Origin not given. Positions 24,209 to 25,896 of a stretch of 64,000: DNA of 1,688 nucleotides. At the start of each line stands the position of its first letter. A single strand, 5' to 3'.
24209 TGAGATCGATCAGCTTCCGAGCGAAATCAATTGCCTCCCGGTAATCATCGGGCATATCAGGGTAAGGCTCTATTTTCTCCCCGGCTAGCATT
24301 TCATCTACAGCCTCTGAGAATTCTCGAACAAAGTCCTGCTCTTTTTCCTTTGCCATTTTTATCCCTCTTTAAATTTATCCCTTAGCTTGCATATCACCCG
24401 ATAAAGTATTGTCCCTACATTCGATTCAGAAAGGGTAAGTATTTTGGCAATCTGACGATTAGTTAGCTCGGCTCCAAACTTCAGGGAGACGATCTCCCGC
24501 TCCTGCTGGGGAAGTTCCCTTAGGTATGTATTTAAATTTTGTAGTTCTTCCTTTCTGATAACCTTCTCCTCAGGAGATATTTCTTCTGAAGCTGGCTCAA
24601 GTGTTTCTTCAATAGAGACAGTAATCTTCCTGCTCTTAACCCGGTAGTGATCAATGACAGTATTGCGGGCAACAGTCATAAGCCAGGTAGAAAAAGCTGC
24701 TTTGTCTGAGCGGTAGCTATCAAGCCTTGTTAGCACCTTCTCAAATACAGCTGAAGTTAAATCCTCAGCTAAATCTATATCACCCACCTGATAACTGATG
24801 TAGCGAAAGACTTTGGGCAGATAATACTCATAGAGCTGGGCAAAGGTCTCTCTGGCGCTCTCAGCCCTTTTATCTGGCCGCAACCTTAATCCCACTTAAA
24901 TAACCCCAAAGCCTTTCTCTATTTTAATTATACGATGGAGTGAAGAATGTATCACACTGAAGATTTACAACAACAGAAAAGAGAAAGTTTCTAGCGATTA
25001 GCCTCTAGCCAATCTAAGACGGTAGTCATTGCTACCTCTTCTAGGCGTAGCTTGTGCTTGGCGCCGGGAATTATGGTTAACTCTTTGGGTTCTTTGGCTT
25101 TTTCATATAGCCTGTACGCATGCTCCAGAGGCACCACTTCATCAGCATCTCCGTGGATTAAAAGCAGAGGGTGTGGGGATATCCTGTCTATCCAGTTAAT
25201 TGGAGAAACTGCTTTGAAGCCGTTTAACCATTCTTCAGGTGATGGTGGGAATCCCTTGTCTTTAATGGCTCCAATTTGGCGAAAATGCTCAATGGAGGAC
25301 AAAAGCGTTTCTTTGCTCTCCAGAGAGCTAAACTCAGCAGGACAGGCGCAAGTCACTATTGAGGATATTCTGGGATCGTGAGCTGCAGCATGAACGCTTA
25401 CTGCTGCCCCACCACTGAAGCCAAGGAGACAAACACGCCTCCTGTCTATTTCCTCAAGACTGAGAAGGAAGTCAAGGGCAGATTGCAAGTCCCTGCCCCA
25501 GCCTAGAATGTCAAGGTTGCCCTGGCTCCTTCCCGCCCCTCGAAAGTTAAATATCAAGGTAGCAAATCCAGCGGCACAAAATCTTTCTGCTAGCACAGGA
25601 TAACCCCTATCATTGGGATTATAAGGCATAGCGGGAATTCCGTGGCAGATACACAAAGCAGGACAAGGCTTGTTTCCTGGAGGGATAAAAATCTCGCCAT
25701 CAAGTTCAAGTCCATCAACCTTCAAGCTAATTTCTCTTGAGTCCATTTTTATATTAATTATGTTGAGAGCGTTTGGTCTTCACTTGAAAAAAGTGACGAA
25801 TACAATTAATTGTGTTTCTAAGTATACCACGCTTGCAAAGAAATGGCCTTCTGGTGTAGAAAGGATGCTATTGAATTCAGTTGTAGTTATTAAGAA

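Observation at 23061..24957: A 29-nt promoter-like motif (28/29 identical) links the ECF sigma operon to the repeat surface-protein gene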

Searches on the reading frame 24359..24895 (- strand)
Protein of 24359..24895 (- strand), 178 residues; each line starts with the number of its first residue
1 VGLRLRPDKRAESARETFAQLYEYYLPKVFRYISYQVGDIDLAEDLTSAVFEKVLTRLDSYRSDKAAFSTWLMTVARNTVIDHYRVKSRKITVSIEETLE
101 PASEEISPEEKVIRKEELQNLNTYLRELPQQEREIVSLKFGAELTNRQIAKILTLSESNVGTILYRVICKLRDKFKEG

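Call 5: search_protein_families(library=pfam, proteins=[window:24359-24895:-], max_evalue=0.01)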
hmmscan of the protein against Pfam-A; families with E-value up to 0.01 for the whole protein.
window:24359-24895:- (178 aa): 4 families
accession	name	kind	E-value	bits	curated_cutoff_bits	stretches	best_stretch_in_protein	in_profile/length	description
PF04542.20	Sigma70_r2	-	2.7e-17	62.7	24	1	21-89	1-70/71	Sigma-70 region 2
PF08281.18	Sigma70_r4_2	-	3.7e-09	36.5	25.7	1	119-166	2-49/54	Sigma-70, region 4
PF04545.22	Sigma70_r4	-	1.8e-08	34.2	24.1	1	125-172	2-49/50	Sigma-70, region 4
PF00196.25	GerE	-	0.0043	17.1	23.5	1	142-172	16-46/57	Bacterial regulatory proteins, luxR family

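Call 7: find_homologous_proteins(query=window:24359-24895:-, max_evalue=1e-10)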
Query window:24359-24895:- (178 aa): 1066 proteins with E <= 1e-10 among 1179 candidates; the best 120 are listed.
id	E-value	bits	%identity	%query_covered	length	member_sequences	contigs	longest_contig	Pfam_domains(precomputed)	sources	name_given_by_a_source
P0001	7.4e-97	340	91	100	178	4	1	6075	PF04545.23,PF04542.21,PF08281.19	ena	-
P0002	1.2e-91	323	85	99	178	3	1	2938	PF04545.23,PF04542.21,PF08281.19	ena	-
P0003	1.2e-91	323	85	100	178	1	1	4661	PF04545.23,PF04542.21,PF08281.19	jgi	jgi:RNA polymerase sigma-70 factor (ECF subfamily)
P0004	3.5e-91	321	84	99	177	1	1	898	PF04545.23,PF04542.21,PF08281.19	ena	-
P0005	4.4e-89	314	83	99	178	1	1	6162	PF04545.23,PF04542.21,PF08281.19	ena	-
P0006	1.4e-88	313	82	99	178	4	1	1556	PF04545.23,PF04542.21,PF08281.19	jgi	jgi:RNA polymerase sigma-70 factor (ECF subfamily)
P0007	3.2e-88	312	84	97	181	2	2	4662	PF04545.23,PF04542.21,PF08281.19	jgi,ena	-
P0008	4.6e-88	311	83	97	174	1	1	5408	PF04545.23,PF04542.21,PF08281.19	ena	-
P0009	5.4e-88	311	83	99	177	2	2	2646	PF04545.23,PF04542.21,PF08281.19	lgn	-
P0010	5.0e-87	308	81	99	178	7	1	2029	PF04545.23,PF04542.21,PF08281.19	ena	-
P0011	5.3e-87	308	82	97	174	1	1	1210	PF04545.23,PF04542.21,PF08281.19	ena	-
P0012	6.6e-87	307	82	99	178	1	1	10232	PF04545.23,PF04542.21,PF08281.19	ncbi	-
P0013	1.1e-86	307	83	98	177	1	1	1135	PF04545.23,PF04542.21,PF08281.19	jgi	jgi:RNA polymerase sigma-70 factor (ECF subfamily)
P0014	1.7e-86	306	82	99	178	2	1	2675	PF04545.23,PF04542.21,PF08281.19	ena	-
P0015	1.9e-86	306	82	99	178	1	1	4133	PF04545.23,PF04542.21,PF08281.19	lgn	-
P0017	2.5e-85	302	81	99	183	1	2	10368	PF04545.23,PF04542.21,PF08281.19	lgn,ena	-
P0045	1.0e-63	232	68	92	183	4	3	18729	PF04545.23,PF04542.21,PF08281.19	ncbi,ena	-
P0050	3.2e-63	230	64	96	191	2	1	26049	PF04545.23,PF04542.21,PF08281.19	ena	-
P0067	1.2e-59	219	64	90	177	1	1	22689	PF04545.23,PF04542.21,PF08281.19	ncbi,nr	ncbi:MAG: sigma-70 family RNA polymerase sigma factor [Chloroflexi bacterium]|nr:sigma-70 family RNA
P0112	2.3e-56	208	62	93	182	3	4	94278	PF04545.23,PF04542.21,PF08281.19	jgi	-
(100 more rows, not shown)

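Call 10: find_encoding_contigs(protein=P0001, flank=6000, max_places=2)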
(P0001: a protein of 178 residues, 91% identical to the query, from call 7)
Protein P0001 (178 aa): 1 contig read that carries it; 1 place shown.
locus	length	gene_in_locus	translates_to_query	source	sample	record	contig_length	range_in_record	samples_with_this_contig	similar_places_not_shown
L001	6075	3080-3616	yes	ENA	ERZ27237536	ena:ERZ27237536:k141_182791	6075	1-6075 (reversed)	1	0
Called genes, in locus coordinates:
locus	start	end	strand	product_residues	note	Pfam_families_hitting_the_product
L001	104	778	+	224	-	PF06197:DUF998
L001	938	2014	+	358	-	-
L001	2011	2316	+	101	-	-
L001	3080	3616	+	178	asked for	PF04542:Sigma70_r2, PF08281:Sigma70_r4_2, PF04545:Sigma70_r4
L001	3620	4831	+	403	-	-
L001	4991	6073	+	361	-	?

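Call 11: find_encoding_contigs(protein=P0012, flank=8000, max_places=2)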
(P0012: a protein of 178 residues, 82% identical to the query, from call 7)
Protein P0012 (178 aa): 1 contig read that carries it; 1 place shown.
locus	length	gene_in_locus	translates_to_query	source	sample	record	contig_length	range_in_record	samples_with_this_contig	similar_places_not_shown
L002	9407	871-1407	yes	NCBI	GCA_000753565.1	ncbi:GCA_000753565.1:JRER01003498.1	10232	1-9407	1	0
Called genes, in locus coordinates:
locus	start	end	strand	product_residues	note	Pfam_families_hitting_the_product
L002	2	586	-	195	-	?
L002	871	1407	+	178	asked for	PF04542:Sigma70_r2, PF08281:Sigma70_r4_2, PF04545:Sigma70_r4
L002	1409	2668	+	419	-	-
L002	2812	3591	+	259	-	PF04402:SIMPL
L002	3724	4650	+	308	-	PF01156:IU_nuc_hydro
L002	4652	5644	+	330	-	PF00294:PfkB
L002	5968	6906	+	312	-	PF07670:Gate (weak)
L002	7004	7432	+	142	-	PF27126:NmeDI_C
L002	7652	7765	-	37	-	-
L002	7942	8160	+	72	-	-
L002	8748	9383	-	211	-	PF04367:DUF502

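Call 12: find_encoding_contigs(protein=P0017, flank=8000, max_places=2)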
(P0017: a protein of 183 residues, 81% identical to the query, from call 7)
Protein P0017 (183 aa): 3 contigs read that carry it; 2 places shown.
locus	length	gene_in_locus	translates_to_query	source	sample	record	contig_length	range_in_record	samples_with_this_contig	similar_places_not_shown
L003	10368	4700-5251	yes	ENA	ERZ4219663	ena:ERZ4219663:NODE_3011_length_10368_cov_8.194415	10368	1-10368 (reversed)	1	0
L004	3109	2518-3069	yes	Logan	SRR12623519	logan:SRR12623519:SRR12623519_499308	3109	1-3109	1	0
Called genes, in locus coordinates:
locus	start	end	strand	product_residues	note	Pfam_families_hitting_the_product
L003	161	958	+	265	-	-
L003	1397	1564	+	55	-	-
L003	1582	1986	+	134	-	PF01850:PIN (weak)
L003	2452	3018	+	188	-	-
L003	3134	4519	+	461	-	-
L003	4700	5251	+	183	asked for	PF04542:Sigma70_r2, PF08281:Sigma70_r4_2, PF04545:Sigma70_r4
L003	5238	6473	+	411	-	-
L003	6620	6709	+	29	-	-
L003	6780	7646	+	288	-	PF10925:DUF2680 (faint), PF14493:HTH_40 (faint), PF02796:HTH_7 (faint), PF13551:HTH_29 (faint)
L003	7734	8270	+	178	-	PF07638:Sigma70_ECF (weak), PF04542:Sigma70_r2, PF08281:Sigma70_r4_2, PF04545:Sigma70_r4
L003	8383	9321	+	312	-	PF13490:zf-HC2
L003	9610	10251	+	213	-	PF01509:TruB_N, PF16198:TruB_C_2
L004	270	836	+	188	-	-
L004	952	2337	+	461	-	-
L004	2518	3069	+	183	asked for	PF04542:Sigma70_r2, PF08281:Sigma70_r4_2, PF04545:Sigma70_r4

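Call 13: find_encoding_contigs(protein=P0005, flank=6000, max_places=2)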
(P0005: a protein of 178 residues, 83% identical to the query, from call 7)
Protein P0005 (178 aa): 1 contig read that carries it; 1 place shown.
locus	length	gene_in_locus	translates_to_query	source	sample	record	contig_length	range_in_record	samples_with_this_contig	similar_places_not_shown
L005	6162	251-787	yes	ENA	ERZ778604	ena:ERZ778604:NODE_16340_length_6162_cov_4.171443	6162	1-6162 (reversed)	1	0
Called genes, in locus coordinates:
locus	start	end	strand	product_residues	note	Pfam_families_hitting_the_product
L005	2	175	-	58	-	?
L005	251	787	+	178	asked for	PF04542:Sigma70_r2, PF08281:Sigma70_r4_2 (weak), PF04545:Sigma70_r4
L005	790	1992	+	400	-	-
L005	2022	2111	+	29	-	-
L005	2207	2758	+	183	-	PF07638:Sigma70_ECF (weak), PF04542:Sigma70_r2, PF08281:Sigma70_r4_2, PF04545:Sigma70_r4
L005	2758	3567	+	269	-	PF18915:DUF5667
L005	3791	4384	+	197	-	PF09136:Glucodextran_B, PF12044:Metallopep (faint), PF17957:Big_7 (weak), PF12733:Cadherin-like (faint), PF09136:Glucodextran_B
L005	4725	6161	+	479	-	?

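Call 17: find_encoding_contigs(protein=P0112, flank=10000, max_places=1)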
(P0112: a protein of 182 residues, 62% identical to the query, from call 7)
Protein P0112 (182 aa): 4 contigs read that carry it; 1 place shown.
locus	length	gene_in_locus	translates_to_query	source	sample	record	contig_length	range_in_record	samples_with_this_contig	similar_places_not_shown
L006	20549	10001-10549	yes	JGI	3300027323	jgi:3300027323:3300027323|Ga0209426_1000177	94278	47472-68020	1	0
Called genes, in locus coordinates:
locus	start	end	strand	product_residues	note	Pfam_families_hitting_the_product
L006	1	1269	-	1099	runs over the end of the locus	PF02384:N6_Mtase, PF07669:Eco57I (faint), PF18135:Type_ISP_C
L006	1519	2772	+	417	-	-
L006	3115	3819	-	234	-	-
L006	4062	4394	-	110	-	PF11848:DUF3368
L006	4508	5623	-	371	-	PF13560:HTH_31 (faint), PF01381:HTH_3 (weak), PF12844:HTH_19 (weak), PF06114:Peptidase_M78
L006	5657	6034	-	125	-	-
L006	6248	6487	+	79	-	-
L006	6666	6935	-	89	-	PF00892:EamA (weak)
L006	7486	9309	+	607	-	PF00989:PAS, PF13426:PAS_9, PF08447:PAS_3, PF00512:HisKA, PF02518:HATPase_c, PF00072:Response_reg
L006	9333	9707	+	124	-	PF00072:Response_reg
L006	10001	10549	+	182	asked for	PF04542:Sigma70_r2, PF08281:Sigma70_r4_2, PF04545:Sigma70_r4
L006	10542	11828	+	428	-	-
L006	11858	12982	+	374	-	PF14257:DUF4349, PF00801:PKD, PF18911:PKD_4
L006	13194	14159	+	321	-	PF09136:Glucodextran_B, PF12733:Cadherin-like (faint), PF09136:Glucodextran_B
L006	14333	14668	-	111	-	-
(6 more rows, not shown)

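Call 18: find_encoding_contigs(protein=P0050, flank=10000, max_places=1)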
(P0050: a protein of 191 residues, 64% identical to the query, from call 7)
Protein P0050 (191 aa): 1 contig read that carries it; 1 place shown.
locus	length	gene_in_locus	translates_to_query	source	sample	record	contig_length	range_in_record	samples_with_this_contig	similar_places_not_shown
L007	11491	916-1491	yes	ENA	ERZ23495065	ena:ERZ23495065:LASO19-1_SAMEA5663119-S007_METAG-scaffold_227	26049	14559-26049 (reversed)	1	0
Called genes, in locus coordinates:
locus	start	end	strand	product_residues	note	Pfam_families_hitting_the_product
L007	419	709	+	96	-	-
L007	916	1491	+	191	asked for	PF04542:Sigma70_r2, PF08281:Sigma70_r4_2, PF04545:Sigma70_r4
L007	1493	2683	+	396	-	-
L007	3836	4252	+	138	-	-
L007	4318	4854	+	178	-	PF07638:Sigma70_ECF (faint), PF04542:Sigma70_r2, PF08281:Sigma70_r4_2, PF04545:Sigma70_r4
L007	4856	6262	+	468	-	PF13490:zf-HC2, PF20316:DUF6612 (faint)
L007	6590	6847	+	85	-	-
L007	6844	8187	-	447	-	PF04055:Radical_SAM, PF16199:Radical_SAM_C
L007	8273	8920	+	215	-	PF01209:Ubie_methyltran, PF13489:Methyltransf_23, PF08241:Methyltransf_11, PF08242:Methyltransf_12, PF13649:Methyltransf_25, PF13847:Methyltransf_31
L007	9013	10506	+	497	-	PF01743:PolyA_pol, PF12627:PolyA_pol_RNAbd, PF01966:HD, PF13735:tRNA_NucTran2_2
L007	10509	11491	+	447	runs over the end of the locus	PF21760:SecD_1st, PF22599:SecDF_P1_head, PF02355:SecD_SecF_C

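Call 19: find_encoding_contigs(protein=P0067, flank=10000, max_places=1)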
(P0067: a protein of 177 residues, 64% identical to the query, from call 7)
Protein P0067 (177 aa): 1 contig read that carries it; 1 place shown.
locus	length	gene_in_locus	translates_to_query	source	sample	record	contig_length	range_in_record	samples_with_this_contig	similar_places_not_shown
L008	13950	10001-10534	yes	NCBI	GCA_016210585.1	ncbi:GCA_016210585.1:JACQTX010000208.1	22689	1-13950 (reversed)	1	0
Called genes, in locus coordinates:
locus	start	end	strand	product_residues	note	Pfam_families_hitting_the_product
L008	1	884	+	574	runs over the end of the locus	PF00633:HHH (faint), PF12826:HHH_2 (faint), PF14716:HHH_8, PF11731:Cdd1 (faint), PF14520:HHH_5, PF14791:DNA_pol_B_thumb, PF02811:PHP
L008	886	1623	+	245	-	-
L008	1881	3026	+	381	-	PF01070:FMN_dh, PF03060:NMO (weak)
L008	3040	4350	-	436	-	PF06808:DctM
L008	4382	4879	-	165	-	PF04290:DctQ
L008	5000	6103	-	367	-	PF03480:DctP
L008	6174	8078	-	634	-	PF02730:AFOR_N, PF01314:AFOR_C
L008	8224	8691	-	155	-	PF13187:Fer4_9 (weak), PF13237:Fer4_10 (weak), PF13247:Fer4_11, PF14697:Fer4_21 (weak), PF12838:Fer4_7, PF13187:Fer4_9 (weak), PF25160:LdpA_Fe-S-bd, PF00037:Fer4 (weak), +6 more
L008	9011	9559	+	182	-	PF05239:PRC, PF11154:DUF2934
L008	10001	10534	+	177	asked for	PF04542:Sigma70_r2, PF08281:Sigma70_r4_2, PF04545:Sigma70_r4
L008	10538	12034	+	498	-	-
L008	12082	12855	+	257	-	PF04402:SIMPL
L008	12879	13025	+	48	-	-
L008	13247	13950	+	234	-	PF06480:FtsH_ext, PF06068:TIP49 (faint), PF00004:AAA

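Call 20: find_encoding_contigs(protein=P0045, flank=10000, max_places=1)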
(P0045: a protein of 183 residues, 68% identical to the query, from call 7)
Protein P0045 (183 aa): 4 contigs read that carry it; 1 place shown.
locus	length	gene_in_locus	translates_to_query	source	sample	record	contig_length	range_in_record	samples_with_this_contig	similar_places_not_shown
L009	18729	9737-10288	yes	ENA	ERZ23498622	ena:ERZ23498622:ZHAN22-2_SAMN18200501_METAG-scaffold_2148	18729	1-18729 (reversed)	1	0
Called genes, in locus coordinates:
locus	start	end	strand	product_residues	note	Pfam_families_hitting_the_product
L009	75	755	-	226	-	PF13489:Methyltransf_23, PF13847:Methyltransf_31 (weak), PF08241:Methyltransf_11, PF08242:Methyltransf_12 (weak), PF13649:Methyltransf_25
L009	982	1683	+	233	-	-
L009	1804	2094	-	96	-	-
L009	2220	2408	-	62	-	PF12728:HTH_17 (faint)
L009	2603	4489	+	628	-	-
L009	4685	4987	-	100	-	-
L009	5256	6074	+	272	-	PF06550:SPP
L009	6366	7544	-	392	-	-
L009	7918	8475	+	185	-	PF04542:Sigma70_r2, PF08281:Sigma70_r4_2, PF04545:Sigma70_r4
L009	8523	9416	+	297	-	-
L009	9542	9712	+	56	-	-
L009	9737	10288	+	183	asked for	PF04542:Sigma70_r2, PF08281:Sigma70_r4_2, PF04545:Sigma70_r4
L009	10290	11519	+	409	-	-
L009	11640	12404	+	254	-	PF04402:SIMPL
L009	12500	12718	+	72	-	-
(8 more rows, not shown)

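Call 28: search_protein_families(library=ncbifam, proteins=[window:24359-24895:-], max_evalue=0.001)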
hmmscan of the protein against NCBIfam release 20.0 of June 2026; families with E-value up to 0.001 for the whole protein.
window:24359-24895:- (178 aa): 112 families (the best 25 are shown)
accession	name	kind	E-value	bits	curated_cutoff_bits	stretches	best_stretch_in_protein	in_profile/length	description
TIGR02952.1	Sig70_famx2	equivalog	3.2e-47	160.6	206.45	1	12-173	7-168/170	ECF subfamily RNA polymerase sigma factor, BldN family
TIGR02937.1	sigma70-ECF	superfamily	1.9e-36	125.2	42.9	1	17-174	2-164/165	sigma-70 family RNA polymerase sigma factor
TIGR02950.1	SigM_subfam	subfamily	8.1e-26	90.8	147.95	1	19-172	3-155/159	RNA polymerase sigma factor, SigM family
TIGR02985.1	Sig70_bacteroi1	subfamily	7.1e-25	88.1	126.4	1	17-174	2-161/162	RNA polymerase sigma-70 factor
NF009166.1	PRK12513.1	equivalog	8.5e-25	87.6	206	1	15-175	21-186/193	RNA polymerase sigma factor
NF007220.0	PRK09639.1-5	equivalog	3.5e-24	85.5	260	1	15-177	2-166/181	RNA polymerase sigma factor SigX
NF004113.0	PRK05602.1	equivalog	5e-23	81.8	208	1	13-176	42-202/211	RNA polymerase sigma factor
NF007226.0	PRK09644.1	equivalog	3.5e-22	79.2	199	1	19-177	4-159/166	RNA polymerase sigma factor SigM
NF058625.1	sigma_PG0214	equivalog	3.3e-21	75.7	130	1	16-177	4-163/170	GFO_1088 family ECF-type sigma factor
NF007222.0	PRK09640.1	equivalog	4.7e-21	75.2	194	1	17-177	27-184/188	RNA polymerase sigma factor SigX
NF006930.0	PRK09415.1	subfamily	4.3e-20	72.3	198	1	13-177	13-177/179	RNA polymerase factor sigma C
NF007230.0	PRK09648.1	subfamily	6.5e-20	71.7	209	1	13-176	23-190/195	RNA polymerase sigma factor ShbA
TIGR02989.1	Sig-70_gvs1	subfamily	2.6e-19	69.7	124.55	1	17-172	2-155/158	RNA polymerase sigma-70 factor, Rhodopirellula/Verrucomicrobium family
NF009167.0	PRK12514.1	equivalog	6.6e-19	68.5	265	1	14-174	18-177/180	RNA polymerase sigma factor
NF009168.0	PRK12515.1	subfamily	1.6e-18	66.9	236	1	11-176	17-180/189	RNA polymerase sigma factor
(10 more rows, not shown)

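Call 29: search_solved_structures(query=window:24359-24895:-, max_evalue=0.00001)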
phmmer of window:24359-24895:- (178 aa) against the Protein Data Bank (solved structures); distinct sequences matched with E-value up to 0.00001: 11.
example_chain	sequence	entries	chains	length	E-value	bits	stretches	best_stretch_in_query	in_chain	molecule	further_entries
6dxo_A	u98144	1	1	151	5.8e-18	68.6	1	12-86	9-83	RNA polymerase ECF-subfamily sigma factor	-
5wuq_A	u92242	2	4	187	7.9e-13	51.9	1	12-172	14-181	ECF RNA polymerase sigma factor SigW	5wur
2q1z_A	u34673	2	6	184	1.5e-09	41.2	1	11-166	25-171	RpoE, ECF SigE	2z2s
6in7_B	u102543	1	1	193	5.9e-08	36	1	16-168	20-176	RNA polymerase sigma-H factor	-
1or7_A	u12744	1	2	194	6.7e-08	35.9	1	15-168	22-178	RNA polymerase sigma-E factor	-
8z6g_B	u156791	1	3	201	6.7e-08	35.9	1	16-168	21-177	RNA polymerase sigma factor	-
6jbq_F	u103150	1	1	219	9.3e-08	35.4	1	15-168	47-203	ECF RNA polymerase sigma-E factor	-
9isn_F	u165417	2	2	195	1.1e-07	35.2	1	33-172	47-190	ECF sigma factor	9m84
4nqw_A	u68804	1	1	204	8.5e-07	32.3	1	15-166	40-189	ECF RNA polymerase sigma factor SigK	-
6dv9_F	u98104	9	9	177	2.1e-06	31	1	17-172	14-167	ECF RNA polymerase sigma factor SigL | RNA polymerase sigma factor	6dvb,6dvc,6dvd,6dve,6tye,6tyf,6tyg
2o7g_A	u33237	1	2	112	9e-06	29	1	27-92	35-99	Probable RNA polymerase sigma-C factor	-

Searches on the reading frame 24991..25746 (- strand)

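Call 5: search_protein_families(library=pfam, proteins=[window:24991-25746:-], max_evalue=0.01)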
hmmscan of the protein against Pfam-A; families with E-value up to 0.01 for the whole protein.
window:24991-25746:- (251 aa): 12 families
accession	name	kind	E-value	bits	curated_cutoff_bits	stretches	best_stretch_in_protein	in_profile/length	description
PF12146.15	Hydrolase_4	-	1.2e-16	61.2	27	2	28-134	4-108/239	Serine aminopeptidase, S33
PF00561.26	Abhydrolase_1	-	1.3e-16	61.4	25.8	2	29-141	1-108/245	alpha/beta hydrolase fold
PF02129.25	Peptidase_S15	-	2.2e-13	51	23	1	11-135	1-128/262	X-Pro dipeptidyl-peptidase (S15 family)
PF00326.27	Peptidase_S9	-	9.4e-12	45.3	22.6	1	58-247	12-206/213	Prolyl oligopeptidase family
PF20434.5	BD-FAE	-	1.3e-11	44.9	26.8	1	21-216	5-214/215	BD-FAE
PF12697.13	Abhydrolase_6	-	2e-09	38.9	26.3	1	34-236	4-208/217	Alpha/beta hydrolase family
PF02230.22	Abhydrolase_2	-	8.6e-08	32.7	23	0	99-137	101-140/217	Phospholipase/Carboxylesterase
PF05448.18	AXE1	-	7.9e-06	25.3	21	1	86-233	159-305/321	Acetyl xylan esterase (AXE1)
PF08840.17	BAAT_C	-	0.00024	21.7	20.9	1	88-207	7-129/210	BAAT / Acyl-CoA thioester hydrolase C terminal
PF01738.24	DLH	-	0.00027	21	21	0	85-131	79-125/217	Dienelactone hydrolase family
PF03959.19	FSH1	-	0.0005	20.3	21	1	104-228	102-197/211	Serine hydrolase (FSH1)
PF10142.15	PhoPQ_related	-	0.0047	16.1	20.3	1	178-243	249-313/367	PhoPQ-activated pathogenicity-related protein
